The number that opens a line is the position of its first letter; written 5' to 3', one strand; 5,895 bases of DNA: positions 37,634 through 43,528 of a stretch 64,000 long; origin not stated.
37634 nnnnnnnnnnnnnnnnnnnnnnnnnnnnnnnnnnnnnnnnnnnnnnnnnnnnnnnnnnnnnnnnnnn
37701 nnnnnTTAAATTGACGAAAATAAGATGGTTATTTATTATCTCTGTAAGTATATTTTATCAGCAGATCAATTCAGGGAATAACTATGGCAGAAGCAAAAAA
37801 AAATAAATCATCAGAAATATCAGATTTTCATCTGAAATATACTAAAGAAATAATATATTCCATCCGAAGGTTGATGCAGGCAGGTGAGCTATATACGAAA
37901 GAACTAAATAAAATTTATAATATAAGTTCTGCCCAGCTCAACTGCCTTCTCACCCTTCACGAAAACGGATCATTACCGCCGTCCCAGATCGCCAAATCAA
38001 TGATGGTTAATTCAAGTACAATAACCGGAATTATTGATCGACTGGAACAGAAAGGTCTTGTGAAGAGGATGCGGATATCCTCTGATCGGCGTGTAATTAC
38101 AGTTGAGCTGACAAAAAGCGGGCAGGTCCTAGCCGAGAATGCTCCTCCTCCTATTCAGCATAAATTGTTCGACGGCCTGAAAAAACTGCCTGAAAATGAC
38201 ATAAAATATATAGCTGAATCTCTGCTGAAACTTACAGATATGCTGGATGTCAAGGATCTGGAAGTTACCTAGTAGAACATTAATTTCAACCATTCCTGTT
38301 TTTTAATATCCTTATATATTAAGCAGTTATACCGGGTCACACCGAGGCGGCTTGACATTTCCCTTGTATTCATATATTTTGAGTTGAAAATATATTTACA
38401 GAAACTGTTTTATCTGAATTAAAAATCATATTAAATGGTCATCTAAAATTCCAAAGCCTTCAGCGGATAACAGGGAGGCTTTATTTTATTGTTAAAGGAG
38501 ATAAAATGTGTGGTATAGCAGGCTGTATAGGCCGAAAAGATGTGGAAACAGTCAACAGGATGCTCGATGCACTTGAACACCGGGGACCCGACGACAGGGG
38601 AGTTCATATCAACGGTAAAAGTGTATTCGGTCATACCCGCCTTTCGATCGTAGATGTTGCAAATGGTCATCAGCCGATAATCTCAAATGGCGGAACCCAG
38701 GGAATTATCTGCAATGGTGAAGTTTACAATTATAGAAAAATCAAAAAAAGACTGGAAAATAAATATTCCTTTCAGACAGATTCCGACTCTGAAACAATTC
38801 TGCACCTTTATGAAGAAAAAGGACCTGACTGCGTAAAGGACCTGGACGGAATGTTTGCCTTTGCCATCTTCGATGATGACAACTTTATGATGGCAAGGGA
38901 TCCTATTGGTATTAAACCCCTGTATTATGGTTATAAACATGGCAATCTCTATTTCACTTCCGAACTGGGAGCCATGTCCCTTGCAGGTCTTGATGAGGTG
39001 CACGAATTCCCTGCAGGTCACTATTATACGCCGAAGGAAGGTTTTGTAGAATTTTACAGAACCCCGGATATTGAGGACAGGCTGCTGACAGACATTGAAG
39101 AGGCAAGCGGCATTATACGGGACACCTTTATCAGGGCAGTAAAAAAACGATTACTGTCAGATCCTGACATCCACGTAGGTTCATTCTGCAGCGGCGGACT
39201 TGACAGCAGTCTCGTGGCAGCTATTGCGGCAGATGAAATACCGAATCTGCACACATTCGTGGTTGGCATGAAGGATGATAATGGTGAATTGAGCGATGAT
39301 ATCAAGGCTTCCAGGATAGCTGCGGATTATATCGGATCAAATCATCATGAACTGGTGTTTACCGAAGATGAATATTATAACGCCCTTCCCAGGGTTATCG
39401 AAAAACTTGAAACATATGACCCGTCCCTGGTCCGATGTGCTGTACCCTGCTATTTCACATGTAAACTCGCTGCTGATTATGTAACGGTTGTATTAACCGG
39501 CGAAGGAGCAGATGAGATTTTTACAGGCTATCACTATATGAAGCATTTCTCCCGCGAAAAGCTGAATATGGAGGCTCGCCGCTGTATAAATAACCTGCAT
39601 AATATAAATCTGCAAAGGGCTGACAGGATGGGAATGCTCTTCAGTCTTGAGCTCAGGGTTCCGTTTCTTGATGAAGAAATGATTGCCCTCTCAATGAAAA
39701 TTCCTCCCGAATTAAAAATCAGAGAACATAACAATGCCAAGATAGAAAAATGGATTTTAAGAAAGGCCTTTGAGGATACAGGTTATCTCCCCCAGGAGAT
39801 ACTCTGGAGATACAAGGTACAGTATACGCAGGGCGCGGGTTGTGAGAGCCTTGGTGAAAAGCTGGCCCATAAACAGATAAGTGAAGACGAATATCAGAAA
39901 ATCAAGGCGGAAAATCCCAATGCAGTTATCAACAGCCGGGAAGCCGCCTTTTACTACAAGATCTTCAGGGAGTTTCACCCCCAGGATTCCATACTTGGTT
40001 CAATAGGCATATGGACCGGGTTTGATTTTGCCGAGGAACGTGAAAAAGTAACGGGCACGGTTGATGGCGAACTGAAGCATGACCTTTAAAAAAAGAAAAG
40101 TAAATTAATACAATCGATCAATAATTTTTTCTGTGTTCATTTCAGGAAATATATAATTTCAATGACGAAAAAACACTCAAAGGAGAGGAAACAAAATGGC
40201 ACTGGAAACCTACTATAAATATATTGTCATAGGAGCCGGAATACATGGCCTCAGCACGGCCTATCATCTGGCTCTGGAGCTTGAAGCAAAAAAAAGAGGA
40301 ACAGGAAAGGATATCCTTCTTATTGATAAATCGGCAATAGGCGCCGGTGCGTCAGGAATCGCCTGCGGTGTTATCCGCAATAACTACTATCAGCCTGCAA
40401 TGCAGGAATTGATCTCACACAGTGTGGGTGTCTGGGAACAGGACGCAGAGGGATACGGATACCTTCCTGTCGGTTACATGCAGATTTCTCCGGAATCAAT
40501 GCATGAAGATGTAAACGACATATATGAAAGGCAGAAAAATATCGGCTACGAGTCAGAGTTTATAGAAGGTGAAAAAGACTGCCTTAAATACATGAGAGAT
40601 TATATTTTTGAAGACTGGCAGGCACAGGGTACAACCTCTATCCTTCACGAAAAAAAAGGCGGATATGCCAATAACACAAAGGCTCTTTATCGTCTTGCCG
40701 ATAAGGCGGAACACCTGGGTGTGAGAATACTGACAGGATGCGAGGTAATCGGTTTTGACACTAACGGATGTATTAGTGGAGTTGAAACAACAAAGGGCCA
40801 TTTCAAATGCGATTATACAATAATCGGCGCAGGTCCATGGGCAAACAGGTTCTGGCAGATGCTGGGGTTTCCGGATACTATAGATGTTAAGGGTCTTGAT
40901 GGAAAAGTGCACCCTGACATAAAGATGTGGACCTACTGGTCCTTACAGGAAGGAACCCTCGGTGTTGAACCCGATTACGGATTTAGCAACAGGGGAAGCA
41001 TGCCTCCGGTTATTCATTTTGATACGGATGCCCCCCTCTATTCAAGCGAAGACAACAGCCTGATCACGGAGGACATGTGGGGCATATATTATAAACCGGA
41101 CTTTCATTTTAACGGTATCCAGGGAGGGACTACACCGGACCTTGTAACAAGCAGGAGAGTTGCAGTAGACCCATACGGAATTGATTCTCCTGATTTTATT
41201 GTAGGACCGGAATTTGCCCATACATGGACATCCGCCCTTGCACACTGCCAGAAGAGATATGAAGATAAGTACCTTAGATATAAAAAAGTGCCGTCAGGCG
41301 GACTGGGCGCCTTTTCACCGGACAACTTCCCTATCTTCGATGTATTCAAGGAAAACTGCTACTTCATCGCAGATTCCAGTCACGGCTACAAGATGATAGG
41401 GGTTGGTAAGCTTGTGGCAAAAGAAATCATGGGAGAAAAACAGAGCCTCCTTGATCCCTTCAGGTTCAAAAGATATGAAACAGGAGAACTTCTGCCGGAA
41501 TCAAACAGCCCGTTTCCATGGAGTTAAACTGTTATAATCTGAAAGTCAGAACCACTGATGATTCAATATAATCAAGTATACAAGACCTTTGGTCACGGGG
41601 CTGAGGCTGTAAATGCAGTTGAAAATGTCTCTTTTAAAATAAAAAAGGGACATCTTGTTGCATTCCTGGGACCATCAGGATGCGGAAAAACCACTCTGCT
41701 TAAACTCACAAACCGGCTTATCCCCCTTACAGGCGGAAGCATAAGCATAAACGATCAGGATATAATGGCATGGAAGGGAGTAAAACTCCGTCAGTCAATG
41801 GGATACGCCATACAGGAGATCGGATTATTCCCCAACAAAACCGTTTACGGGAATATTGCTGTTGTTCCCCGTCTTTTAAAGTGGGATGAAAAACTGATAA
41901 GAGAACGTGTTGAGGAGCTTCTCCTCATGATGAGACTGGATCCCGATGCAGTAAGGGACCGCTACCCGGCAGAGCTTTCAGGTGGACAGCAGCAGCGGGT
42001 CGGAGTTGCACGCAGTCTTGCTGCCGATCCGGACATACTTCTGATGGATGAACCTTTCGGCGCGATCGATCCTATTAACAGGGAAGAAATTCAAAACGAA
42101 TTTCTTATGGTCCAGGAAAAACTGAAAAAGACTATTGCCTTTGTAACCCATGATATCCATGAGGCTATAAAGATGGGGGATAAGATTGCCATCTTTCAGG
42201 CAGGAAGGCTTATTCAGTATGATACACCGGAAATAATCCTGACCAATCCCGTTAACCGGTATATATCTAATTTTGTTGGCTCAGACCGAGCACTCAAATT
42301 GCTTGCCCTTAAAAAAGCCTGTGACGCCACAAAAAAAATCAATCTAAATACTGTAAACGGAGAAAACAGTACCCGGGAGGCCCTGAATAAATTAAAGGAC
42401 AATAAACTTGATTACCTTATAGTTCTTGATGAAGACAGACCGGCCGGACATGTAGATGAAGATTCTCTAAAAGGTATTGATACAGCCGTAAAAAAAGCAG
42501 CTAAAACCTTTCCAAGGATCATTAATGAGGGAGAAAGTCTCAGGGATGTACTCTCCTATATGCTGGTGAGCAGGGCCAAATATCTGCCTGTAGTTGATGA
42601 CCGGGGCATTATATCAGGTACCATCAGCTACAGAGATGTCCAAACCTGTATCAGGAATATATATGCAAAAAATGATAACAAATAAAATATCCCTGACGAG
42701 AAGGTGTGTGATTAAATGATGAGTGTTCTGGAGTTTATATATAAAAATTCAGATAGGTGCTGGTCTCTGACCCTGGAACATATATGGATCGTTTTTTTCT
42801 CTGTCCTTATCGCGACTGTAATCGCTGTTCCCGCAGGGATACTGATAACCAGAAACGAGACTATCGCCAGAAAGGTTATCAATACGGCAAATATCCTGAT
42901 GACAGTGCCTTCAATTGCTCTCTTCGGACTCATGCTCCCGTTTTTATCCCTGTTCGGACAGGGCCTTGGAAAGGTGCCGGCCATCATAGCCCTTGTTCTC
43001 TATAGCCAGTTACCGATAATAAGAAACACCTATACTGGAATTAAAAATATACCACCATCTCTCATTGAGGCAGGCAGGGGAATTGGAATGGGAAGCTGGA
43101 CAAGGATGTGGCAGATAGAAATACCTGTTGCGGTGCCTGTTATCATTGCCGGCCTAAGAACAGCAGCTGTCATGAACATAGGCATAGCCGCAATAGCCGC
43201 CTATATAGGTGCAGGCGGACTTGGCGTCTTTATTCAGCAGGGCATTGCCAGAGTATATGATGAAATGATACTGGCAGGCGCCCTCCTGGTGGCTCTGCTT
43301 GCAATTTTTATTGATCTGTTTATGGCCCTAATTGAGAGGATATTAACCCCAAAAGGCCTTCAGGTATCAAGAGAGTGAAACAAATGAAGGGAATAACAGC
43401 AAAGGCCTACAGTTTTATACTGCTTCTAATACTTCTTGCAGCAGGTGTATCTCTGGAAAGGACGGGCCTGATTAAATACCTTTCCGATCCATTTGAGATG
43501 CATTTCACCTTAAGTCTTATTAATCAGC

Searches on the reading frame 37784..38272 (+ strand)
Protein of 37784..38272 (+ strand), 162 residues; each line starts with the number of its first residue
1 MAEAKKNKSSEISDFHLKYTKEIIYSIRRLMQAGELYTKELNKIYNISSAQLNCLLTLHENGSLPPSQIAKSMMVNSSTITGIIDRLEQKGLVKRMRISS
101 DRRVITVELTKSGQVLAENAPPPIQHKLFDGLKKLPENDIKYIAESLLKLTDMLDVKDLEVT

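Call 35: search_protein_families(library=pfam, proteins=[window:37784-38272:+], max_evalue=0.001)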
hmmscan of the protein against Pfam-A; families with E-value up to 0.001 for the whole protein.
window:37784-38272:+ (162 aa): 7 families
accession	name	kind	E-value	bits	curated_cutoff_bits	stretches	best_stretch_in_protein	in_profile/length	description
PF01047.28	MarR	-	1.3e-19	70.2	24.6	1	47-104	1-58/59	MarR family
PF22381.2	Staph_reg_Sar_Rot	-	1.4e-11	44.8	27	1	39-116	4-81/85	Transcriptional regulator SarA/Rot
PF12802.13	MarR_2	-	2.7e-09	37.5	27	1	46-103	2-60/61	MarR family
PF13463.12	HTH_27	-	4.5e-08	33.7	22.2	1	55-113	12-68/68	Winged helix DNA-binding domain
PF01978.25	TrmB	-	7.3e-06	26.2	25.6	1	44-97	3-56/68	Sugar-specific transcriptional regulator TrmB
PF13412.12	HTH_24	-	6.9e-05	22.8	21.9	1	55-94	9-48/48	Winged helix-turn-helix DNA-binding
PF01325.25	Fe_dep_repress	-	0.00046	20.8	26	0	57-94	15-53/60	Iron dependent repressor, N-terminal DNA binding domain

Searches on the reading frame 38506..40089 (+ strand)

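Call 77: search_protein_families(library=pfam, proteins=[window:38506-40089:+], max_evalue=0.00001)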
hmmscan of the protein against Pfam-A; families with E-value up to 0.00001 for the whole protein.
window:38506-40089:+ (527 aa): 3 families
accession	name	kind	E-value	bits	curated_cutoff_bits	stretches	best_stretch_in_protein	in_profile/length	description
PF00733.27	Asn_synthase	-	5e-66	224.2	21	2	204-348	2-140/354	Asparagine synthase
PF13537.11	GATase_7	-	3e-41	140.7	25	1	43-157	1-121/123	Glutamine amidotransferase domain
PF13522.11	GATase_6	-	7.9e-36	123.4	27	1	28-153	1-130/130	Glutamine amidotransferase domain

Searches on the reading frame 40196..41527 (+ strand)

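Call 77: search_protein_families(library=pfam, proteins=[window:40196-41527:+], max_evalue=0.00001)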
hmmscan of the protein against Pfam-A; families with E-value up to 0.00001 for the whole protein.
window:40196-41527:+ (443 aa): 1 family
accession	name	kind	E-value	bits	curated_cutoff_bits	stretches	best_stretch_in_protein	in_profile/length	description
PF01266.30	DAO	-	4.2e-37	128.9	27.9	1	9-225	2-215/353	FAD dependent oxidoreductase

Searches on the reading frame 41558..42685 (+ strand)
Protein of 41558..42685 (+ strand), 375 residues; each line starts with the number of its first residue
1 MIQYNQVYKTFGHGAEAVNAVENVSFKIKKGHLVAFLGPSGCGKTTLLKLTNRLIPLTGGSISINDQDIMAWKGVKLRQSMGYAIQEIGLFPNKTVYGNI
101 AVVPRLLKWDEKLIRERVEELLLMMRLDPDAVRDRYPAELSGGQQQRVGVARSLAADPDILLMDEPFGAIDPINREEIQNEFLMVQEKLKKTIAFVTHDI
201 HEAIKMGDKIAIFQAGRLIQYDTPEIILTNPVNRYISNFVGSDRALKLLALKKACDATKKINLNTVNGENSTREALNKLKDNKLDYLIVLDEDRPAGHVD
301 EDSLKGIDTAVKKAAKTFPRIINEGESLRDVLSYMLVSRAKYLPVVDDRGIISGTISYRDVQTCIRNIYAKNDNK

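Call 77: search_protein_families(library=pfam, proteins=[window:41558-42685:+], max_evalue=0.00001)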
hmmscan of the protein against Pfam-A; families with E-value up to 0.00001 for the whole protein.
window:41558-42685:+ (375 aa): 2 families
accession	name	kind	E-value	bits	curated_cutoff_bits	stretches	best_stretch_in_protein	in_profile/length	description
PF00005.33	ABC_tran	-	2.6e-32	112.7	25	1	22-167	2-136/137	ABC transporter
PF00571.33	CBS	-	7.7e-10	39.4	24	0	319-362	9-52/57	CBS domain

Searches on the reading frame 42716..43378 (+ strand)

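Call 77: search_protein_families(library=pfam, proteins=[window:42716-43378:+], max_evalue=0.00001)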
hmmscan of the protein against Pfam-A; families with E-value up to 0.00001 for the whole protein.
window:42716-43378:+ (220 aa): 1 family
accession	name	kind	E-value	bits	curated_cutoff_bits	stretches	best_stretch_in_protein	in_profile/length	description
PF00528.27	BPD_transp_1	-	2.5e-23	83.2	26.4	1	37-208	1-180/184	Binding-protein-dependent transport system inner membrane component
